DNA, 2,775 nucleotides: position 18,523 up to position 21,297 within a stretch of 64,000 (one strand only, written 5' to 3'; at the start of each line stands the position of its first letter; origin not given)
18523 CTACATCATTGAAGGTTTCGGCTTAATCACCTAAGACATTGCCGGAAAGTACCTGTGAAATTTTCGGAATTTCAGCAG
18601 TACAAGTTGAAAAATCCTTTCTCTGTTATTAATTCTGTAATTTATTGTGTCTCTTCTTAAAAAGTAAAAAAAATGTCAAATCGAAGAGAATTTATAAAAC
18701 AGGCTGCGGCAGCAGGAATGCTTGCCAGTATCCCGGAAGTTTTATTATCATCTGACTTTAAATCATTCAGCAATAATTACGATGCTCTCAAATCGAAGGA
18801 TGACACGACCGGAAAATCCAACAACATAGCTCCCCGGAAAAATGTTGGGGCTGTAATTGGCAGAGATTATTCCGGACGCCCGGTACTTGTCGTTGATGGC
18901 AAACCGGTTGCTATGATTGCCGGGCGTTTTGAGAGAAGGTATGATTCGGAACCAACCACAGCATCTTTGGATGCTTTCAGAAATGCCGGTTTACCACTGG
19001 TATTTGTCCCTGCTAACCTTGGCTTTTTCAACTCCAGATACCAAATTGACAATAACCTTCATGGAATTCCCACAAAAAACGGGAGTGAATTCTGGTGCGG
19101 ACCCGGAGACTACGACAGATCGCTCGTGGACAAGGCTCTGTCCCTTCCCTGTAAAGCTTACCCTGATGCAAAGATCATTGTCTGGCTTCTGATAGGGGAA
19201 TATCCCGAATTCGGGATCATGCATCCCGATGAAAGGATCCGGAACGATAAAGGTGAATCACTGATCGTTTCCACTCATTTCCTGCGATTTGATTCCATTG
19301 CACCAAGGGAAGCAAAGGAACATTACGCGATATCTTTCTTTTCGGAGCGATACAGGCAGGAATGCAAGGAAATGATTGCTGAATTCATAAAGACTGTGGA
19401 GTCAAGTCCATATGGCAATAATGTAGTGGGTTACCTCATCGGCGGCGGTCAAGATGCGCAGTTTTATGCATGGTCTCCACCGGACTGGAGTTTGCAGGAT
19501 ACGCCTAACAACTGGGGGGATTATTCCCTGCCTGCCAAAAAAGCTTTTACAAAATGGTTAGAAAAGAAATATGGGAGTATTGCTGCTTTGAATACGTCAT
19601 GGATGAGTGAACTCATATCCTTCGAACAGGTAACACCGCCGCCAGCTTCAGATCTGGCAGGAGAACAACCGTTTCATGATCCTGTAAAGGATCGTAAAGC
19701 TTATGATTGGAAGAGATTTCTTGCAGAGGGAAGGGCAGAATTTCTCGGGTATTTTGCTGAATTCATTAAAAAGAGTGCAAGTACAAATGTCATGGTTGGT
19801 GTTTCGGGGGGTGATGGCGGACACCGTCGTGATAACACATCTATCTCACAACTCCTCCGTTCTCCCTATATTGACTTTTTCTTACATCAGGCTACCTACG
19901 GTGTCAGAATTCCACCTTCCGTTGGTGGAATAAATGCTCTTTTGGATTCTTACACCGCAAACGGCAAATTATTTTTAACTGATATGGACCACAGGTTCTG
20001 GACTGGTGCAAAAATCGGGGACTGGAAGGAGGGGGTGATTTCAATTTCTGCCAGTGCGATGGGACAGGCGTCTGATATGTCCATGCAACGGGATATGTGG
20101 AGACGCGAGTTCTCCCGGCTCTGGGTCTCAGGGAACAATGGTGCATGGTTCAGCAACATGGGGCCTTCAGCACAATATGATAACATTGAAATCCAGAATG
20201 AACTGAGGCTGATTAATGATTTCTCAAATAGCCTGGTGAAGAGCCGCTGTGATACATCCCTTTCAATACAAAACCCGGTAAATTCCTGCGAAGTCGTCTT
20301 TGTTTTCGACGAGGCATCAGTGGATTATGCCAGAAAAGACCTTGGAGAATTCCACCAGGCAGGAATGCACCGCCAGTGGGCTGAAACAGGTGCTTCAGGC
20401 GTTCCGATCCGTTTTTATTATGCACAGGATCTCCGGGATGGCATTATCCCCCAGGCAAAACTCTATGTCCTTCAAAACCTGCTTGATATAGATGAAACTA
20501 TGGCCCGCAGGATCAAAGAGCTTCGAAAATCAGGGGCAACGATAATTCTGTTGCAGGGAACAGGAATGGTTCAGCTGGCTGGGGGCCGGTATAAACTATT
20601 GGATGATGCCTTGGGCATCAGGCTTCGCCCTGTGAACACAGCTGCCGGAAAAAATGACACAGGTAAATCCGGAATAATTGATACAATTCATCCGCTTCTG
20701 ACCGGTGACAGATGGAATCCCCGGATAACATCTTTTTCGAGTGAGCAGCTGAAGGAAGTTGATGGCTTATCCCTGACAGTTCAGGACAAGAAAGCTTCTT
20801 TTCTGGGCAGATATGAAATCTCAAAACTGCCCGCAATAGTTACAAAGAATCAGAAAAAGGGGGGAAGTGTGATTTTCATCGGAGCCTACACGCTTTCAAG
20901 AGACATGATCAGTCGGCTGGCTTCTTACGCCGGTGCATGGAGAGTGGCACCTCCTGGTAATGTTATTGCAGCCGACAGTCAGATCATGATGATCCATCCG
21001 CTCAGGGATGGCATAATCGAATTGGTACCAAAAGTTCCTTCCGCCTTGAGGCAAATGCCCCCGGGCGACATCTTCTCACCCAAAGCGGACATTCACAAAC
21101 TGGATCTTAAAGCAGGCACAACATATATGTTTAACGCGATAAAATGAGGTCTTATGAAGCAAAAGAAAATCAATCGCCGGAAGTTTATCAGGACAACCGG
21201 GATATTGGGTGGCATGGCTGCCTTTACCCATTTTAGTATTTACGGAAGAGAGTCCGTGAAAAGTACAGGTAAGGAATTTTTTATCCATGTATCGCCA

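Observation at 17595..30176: About 12.6 kb GC-rich block bounded by gene debris on the left and an IS without target duplication on the right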

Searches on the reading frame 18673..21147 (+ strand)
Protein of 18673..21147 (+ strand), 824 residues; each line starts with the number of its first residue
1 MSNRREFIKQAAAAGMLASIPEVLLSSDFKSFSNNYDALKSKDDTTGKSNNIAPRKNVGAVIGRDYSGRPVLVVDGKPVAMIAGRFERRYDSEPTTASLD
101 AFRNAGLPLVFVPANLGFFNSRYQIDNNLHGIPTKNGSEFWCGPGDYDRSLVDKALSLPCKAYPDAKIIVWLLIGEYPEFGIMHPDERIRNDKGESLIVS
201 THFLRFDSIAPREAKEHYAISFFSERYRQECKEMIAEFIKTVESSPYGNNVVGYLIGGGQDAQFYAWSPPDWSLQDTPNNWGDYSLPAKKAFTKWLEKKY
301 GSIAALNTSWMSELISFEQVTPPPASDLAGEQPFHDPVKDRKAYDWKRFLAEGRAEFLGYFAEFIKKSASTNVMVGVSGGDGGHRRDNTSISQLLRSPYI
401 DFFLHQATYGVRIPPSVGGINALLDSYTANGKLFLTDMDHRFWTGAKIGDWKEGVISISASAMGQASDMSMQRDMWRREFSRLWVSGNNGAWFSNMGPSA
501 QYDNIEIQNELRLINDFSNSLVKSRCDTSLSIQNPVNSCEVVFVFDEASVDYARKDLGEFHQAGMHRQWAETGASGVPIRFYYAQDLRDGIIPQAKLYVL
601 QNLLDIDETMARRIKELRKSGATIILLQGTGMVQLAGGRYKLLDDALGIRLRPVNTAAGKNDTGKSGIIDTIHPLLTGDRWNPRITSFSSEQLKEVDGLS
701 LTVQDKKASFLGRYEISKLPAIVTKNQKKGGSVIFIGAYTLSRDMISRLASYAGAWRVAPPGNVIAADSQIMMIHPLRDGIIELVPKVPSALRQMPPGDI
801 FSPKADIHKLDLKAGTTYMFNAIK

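Call 7: search_protein_families(library=pfam, proteins=[window:18673-21147:+], max_evalue=0.01)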
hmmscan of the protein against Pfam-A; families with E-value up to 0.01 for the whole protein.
window:18673-21147:+ (824 aa): 2 families
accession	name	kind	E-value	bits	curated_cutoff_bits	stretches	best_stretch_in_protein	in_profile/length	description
PF02449.21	Glyco_hydro_42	-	1.4e-08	35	21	1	283-370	145-229/376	Beta-galactosidase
PF01373.23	Glyco_hydro_14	-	0.0011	18.5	27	1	221-327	119-225/402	Glycosyl hydrolase family 14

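Call 8: search_protein_families(library=ncbifam, proteins=[window:18673-21147:+], max_evalue=0.01)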
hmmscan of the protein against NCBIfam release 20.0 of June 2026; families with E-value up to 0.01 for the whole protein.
window:18673-21147:+ (824 aa): 0 families

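Call 9: find_encoding_contigs(protein=window:18673-21147:+, flank=10000, max_places=10)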
Protein window:18673-21147:+ (824 aa): 2 contigs read that carry it; 1 place shown.
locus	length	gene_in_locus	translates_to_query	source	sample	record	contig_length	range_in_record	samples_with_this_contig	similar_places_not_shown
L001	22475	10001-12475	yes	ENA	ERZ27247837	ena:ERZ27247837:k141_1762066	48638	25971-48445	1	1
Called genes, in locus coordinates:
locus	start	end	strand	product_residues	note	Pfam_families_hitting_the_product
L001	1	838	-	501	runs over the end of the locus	PF00474:SSF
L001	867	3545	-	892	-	PF17389:Bac_rhamnosid6H, PF17390:Bac_rhamnosid_C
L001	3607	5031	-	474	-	PF16075:DUF4815 (weak), PF00657:Lipase_GDSL (weak), PF13472:Lipase_GDSL_2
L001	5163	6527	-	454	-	PF01120:Alpha_L_fucos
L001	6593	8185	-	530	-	PF02838:Glyco_hydro_20b, PF00728:Glyco_hydro_20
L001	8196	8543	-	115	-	PF02826:2-Hacid_dh_C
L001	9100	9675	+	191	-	-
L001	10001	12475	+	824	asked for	PF02449:Glyco_hydro_42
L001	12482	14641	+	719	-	PF05048:NosD (faint), PF13229:Beta_helix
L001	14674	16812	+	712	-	PF05048:NosD (faint), PF13229:Beta_helix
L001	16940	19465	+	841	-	PF02449:Glyco_hydro_42 (weak)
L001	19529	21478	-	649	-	-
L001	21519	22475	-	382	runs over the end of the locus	?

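Call 30: find_homologous_proteins(query=window:18673-21147:+, max_evalue=1e-10)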
Query window:18673-21147:+ (824 aa): 70 proteins with E <= 1e-10 among 8000 candidates.
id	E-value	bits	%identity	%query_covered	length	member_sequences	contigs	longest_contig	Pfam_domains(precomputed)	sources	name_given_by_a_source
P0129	0.0e+0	1875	100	98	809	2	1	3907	PF02449.22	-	-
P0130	0.0e+0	1480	79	100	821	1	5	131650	PF02449.22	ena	-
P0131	0.0e+0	1142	66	92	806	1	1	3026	PF02449.22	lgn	-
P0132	0.0e+0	1036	62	92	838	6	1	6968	PF02449.22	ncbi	-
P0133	0.0e+0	1036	61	92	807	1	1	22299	PF02449.22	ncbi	-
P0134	0.0e+0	1031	61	92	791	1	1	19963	PF02449.22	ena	-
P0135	7.7e-295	998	55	100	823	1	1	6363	PF02449.22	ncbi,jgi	jgi:hypothetical protein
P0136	2.9e-291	987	55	100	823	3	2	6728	PF02449.22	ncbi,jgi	jgi:hypothetical protein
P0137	6.5e-291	985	56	98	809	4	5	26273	PF02449.22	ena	-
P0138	3.1e-283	960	56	93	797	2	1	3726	PF02449.22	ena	-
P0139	7.6e-277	939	56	92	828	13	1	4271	PF02449.22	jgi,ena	jgi:hypothetical protein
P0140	5.2e-272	923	56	92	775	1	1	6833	PF02449.22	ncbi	-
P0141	2.6e-271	921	56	93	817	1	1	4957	PF02449.22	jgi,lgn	-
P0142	1.0e-270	919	54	94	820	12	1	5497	PF02449.22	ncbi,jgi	jgi:hypothetical protein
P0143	5.1e-267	906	55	92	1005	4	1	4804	PF02449.22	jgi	jgi:hypothetical protein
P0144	6.2e-266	903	53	94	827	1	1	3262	PF02449.22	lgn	-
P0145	1.1e-263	895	53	94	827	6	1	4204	PF02449.22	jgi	-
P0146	1.1e-262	892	55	92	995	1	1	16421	PF02449.22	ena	-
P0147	9.3e-262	889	51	94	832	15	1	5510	PF02449.22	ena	-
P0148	2.9e-261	887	53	93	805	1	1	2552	PF02449.22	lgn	-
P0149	4.7e-261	887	53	94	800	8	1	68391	PF02449.22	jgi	-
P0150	4.6e-258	877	52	94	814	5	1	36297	PF02449.22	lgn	-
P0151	8.5e-255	866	52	94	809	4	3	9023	PF02449.22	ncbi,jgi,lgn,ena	jgi:hypothetical protein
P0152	1.3e-254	865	53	93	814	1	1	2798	PF02449.22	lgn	-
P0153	5.5e-254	863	52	93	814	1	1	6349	PF02449.22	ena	-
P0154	3.2e-253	861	51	94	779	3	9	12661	PF02449.22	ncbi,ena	-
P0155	1.1e-252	859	53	92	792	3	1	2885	PF02449.22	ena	-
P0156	2.2e-252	858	52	91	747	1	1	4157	PF02449.22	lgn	-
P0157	5.0e-251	853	51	94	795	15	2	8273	PF02449.22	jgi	jgi:hypothetical protein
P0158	1.8e-249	848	52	92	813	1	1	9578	PF02449.22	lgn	-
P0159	1.7e-247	842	51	92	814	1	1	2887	PF02449.22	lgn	-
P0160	1.2e-242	826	51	93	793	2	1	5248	PF02449.22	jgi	jgi:hypothetical protein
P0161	1.9e-242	825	51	92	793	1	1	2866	PF02449.22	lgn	-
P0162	9.2e-242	823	50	92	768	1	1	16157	PF02449.22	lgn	-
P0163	3.6e-240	818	50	92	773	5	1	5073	PF02449.22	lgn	-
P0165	2.8e-237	808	57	76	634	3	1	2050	PF02449.22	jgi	-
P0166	2.3e-234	798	49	93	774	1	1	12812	PF14258.13,PF02449.22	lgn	-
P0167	4.4e-234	797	67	62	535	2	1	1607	PF02449.22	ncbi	ncbi:MAG: beta-galactosidase, partial [Lentisphaerota bacterium]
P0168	2.3e-227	775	61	68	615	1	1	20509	PF02449.22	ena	-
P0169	2.6e-210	719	46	92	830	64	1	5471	PF02449.22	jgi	jgi:hypothetical protein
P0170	3.6e-210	718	46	93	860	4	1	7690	PF02449.22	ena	-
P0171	4.6e-210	718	46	92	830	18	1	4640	PF02449.22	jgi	jgi:hypothetical protein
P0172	4.9e-209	715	45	92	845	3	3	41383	PF02449.22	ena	-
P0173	1.9e-208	713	45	92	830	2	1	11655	PF02449.22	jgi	-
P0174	2.4e-208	712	45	92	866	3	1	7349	PF02449.22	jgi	-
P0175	3.2e-208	712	45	92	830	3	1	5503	PF02449.22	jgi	-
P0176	7.9e-208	711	45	92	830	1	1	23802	PF02449.22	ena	-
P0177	3.6e-207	708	45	92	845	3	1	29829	PF02449.22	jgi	jgi:hypothetical protein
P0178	2.3e-203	696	45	92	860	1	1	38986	PF02449.22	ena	-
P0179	3.8e-203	695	44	92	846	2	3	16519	PF02449.22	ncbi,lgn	ncbi:MAG: beta-galactosidase [Verrucomicrobiota bacterium]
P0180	1.6e-197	677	49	77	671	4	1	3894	PF02449.22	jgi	jgi:hypothetical protein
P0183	7.4e-162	559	39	94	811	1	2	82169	PF02449.22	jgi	jgi:hypothetical protein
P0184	6.0e-157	542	38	93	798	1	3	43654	PF02449.22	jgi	jgi:hypothetical protein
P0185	1.8e-156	541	38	94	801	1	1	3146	PF02449.22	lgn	-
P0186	1.7e-155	538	40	88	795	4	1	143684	PF02449.22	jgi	-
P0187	3.4e-146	507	37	99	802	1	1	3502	PF02449.22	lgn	-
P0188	7.9e-146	506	39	75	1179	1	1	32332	PF13385.14,PF02449.22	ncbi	-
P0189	8.5e-145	502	39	69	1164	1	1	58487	PF13385.14,PF02449.22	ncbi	-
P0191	6.2e-142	493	39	72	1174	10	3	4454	PF13385.14,PF02449.22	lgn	-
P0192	2.2e-134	468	36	84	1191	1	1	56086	PF13385.14,PF02449.22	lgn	-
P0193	4.1e-134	467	36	94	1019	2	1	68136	PF02449.22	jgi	-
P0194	5.4e-133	463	36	71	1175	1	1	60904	PF13385.14,PF02449.22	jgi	jgi:hypothetical protein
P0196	3.6e-127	444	37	74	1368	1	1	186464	PF13385.14,PF02449.22,PF02973.23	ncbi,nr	ncbi:MAG: beta-galactosidase [Spirochaetes bacterium]|nr:beta-galactosidase [Spirochaetota bacterium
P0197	3.4e-123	431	40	71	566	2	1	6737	PF02449.22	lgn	-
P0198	1.1e-107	379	34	70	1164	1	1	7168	PF02449.22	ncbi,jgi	jgi:hypothetical protein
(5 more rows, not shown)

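Call 31: find_encoding_contigs(protein=P0130, flank=10000, max_places=5)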
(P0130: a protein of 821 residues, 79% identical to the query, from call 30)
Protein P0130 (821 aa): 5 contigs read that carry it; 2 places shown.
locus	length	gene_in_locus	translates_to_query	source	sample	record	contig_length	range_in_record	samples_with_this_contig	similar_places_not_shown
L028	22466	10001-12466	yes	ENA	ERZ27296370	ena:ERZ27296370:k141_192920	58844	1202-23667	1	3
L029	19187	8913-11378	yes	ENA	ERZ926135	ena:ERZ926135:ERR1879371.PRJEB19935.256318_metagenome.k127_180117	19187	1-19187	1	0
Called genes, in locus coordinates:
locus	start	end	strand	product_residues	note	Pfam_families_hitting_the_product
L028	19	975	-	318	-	PF00150:Cellulase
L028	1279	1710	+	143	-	-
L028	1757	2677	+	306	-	PF13187:Fer4_9, PF13484:Fer4_16 (faint), PF25160:LdpA_Fe-S-bd (faint), PF00037:Fer4 (faint), PF12838:Fer4_7 (weak), PF13237:Fer4_10 (weak), PF14697:Fer4_21 (weak), PF00881:Nitroreductase, +2 more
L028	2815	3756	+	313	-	PF02558:ApbA, PF07992:Pyr_redox_2 (faint)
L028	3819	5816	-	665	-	PF00989:PAS, PF08448:PAS_4 (faint), PF08447:PAS_3, PF00512:HisKA, PF02518:HATPase_c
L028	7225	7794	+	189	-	PF04542:Sigma70_r2 (weak), PF08281:Sigma70_r4_2 (weak)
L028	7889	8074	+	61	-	-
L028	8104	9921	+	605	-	PF13088:BNR_2, PF02012:BNR (faint)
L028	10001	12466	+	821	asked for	PF02449:Glyco_hydro_42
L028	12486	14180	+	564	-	PF02838:Glyco_hydro_20b, PF00728:Glyco_hydro_20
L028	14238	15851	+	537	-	PF00884:Sulfatase, PF16347:SGSH_C (weak)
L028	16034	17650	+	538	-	PF00884:Sulfatase, PF16347:SGSH_C (faint)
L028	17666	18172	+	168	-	-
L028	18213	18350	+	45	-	-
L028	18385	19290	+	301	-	PF06283:ThuA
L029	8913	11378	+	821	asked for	PF02449:Glyco_hydro_42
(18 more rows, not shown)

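Call 45: find_encoding_contigs(protein=P0137, flank=10000, max_places=3)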
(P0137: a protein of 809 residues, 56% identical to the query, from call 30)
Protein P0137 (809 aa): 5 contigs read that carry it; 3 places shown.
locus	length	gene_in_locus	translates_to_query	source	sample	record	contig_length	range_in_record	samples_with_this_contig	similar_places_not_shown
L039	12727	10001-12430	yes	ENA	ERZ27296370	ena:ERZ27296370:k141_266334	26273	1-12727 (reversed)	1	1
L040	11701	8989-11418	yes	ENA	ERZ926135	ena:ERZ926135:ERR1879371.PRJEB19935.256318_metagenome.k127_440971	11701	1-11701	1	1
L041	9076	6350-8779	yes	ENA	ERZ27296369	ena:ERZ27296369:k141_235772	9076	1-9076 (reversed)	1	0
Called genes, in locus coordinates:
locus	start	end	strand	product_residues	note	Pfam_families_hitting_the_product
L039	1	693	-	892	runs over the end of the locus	PF17389:Bac_rhamnosid6H, PF17390:Bac_rhamnosid_C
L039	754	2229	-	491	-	PF16075:DUF4815, PF25182:NonGDSL (faint), PF00657:Lipase_GDSL (weak), PF13472:Lipase_GDSL_2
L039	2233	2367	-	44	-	-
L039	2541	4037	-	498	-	PF01120:Alpha_L_fucos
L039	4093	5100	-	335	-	PF00389:2-Hacid_dh, PF02826:2-Hacid_dh_C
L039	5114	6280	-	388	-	PF02746:MR_MLE_N, PF13378:MR_MLE_C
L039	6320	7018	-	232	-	PF03737:RraA-like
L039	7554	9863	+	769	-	PF21231:GH141_M, PF05048:NosD (faint), PF13229:Beta_helix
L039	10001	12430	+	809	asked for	PF02449:Glyco_hydro_42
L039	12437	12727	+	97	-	?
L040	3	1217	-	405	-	?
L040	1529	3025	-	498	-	PF01120:Alpha_L_fucos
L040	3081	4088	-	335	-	PF00389:2-Hacid_dh, PF02826:2-Hacid_dh_C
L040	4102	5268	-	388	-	PF02746:MR_MLE_N, PF13378:MR_MLE_C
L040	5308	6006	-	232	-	PF03737:RraA-like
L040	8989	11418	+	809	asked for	PF02449:Glyco_hydro_42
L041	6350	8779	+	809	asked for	PF02449:Glyco_hydro_42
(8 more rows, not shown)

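Call 46: find_encoding_contigs(protein=P0135, flank=10000, max_places=3)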
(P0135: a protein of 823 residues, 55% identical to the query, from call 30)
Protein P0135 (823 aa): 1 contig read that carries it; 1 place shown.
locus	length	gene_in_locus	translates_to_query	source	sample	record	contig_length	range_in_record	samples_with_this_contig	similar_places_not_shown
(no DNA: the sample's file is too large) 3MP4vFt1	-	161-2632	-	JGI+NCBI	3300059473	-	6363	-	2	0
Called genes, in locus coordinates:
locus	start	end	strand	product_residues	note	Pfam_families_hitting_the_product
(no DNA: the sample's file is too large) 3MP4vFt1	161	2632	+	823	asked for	PF02449:Glyco_hydro_42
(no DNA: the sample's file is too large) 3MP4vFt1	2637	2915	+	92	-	-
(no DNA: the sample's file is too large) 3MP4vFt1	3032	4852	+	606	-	PF02012:BNR (faint), PF13088:BNR_2, PF13385:Laminin_G_3 (faint)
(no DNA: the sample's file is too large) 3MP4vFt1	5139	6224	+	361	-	-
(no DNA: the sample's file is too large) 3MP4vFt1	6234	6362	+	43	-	?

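Call 80: search_solved_structures(query=window:18673-21147:+, max_evalue=0.01)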
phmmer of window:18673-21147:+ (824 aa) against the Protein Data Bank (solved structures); distinct sequences matched with E-value up to 0.01: 12.
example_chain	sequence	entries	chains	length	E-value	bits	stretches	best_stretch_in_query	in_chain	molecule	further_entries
8ibt_A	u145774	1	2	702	7e-08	34.3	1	279-375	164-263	Beta-galactosidase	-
8ibr_A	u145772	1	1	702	7e-08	34.3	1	279-375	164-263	Beta-galactosidase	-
8ibs_A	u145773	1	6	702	7.4e-08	34.2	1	279-375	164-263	Beta-galactosidase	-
4uni_A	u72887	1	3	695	0.00038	21.9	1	279-359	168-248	BETA-GALACTOSIDASE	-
4uoq_A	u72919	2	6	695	0.00038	21.9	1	279-359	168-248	BETA-GALACTOSIDASE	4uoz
1itc_A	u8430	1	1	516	0.0007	21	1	224-362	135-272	Beta-Amylase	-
1b90_A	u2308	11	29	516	0.00076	20.9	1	224-362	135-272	PROTEIN (BETA-AMYLASE) | Beta-amylase | PROTEIN (1,4-ALPHA-D-GLUCAN MALTOHYDROLASE.)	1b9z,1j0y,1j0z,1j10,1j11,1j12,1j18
1veo_A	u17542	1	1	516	0.00089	20.7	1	224-362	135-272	Beta-amylase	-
3voc_A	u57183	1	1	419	0.0013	20.1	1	254-328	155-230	Beta/alpha-amylase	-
1ven_A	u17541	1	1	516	0.0022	19.4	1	224-362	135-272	Beta-amylase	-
1vep_A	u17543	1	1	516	0.0022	19.4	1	224-362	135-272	Beta-amylase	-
4ucf_A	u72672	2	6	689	0.0045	18.4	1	279-357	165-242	BETA-GALACTOSIDASE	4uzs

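Call 83: find_encoding_contigs(protein=P0133, flank=8000, max_places=2)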
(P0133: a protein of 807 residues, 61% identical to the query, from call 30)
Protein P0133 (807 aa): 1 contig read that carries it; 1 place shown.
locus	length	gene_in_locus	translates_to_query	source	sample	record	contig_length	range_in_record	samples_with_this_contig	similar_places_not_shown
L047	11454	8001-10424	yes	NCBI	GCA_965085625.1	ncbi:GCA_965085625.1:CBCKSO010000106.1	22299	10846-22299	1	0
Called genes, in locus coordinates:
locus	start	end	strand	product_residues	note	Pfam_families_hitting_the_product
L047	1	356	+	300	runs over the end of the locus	PF00165:HTH_AraC (weak), PF12833:HTH_18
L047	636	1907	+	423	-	PF07804:HipA_C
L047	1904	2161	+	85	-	PF13560:HTH_31, PF01381:HTH_3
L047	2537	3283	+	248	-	PF07963:N_methyl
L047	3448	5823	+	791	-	PF02449:Glyco_hydro_42 (weak)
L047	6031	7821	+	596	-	PF00884:Sulfatase, PF01663:Phosphodiest (faint)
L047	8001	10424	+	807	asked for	PF02449:Glyco_hydro_42 (weak)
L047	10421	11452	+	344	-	?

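Call 84: find_encoding_contigs(protein=P0183, flank=8000, max_places=2)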
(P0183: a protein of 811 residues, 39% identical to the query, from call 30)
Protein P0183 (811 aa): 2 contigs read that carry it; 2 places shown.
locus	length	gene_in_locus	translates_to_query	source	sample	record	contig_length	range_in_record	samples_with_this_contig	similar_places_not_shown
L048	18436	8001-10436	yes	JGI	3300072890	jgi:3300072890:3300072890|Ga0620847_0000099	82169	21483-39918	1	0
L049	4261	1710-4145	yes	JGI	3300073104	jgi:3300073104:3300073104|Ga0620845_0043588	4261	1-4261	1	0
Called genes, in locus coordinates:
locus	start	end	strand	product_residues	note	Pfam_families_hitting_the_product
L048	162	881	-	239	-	PF07385:Lyx_isomer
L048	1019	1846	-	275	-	PF02311:AraC_binding (weak), PF07883:Cupin_2 (weak), PF00165:HTH_AraC (weak), PF12833:HTH_18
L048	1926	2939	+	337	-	PF08240:ADH_N (weak), PF00107:ADH_zinc_N, PF13602:ADH_zinc_N_2 (weak)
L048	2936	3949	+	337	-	PF08240:ADH_N, PF00107:ADH_zinc_N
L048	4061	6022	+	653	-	PF13088:BNR_2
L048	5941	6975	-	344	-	PF00165:HTH_AraC (weak), PF12833:HTH_18, PF00165:HTH_AraC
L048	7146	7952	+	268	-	-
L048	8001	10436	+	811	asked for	PF02449:Glyco_hydro_42 (weak)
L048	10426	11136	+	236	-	-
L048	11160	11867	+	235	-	-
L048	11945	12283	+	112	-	-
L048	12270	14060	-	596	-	PF01301:Glyco_hydro_35, PF02449:Glyco_hydro_42 (weak), PF21317:BetaGal_ABD_1, PF21467:BetaGal_gal-bd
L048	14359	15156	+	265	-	PF02311:AraC_binding (weak), PF00165:HTH_AraC (faint), PF12833:HTH_18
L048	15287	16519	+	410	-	PF00149:Metallophos, PF12850:Metallophos_2 (weak)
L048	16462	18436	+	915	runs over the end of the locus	PF02463:SMC_N (faint), PF13476:AAA_23 (weak)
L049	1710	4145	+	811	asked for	PF02449:Glyco_hydro_42 (weak)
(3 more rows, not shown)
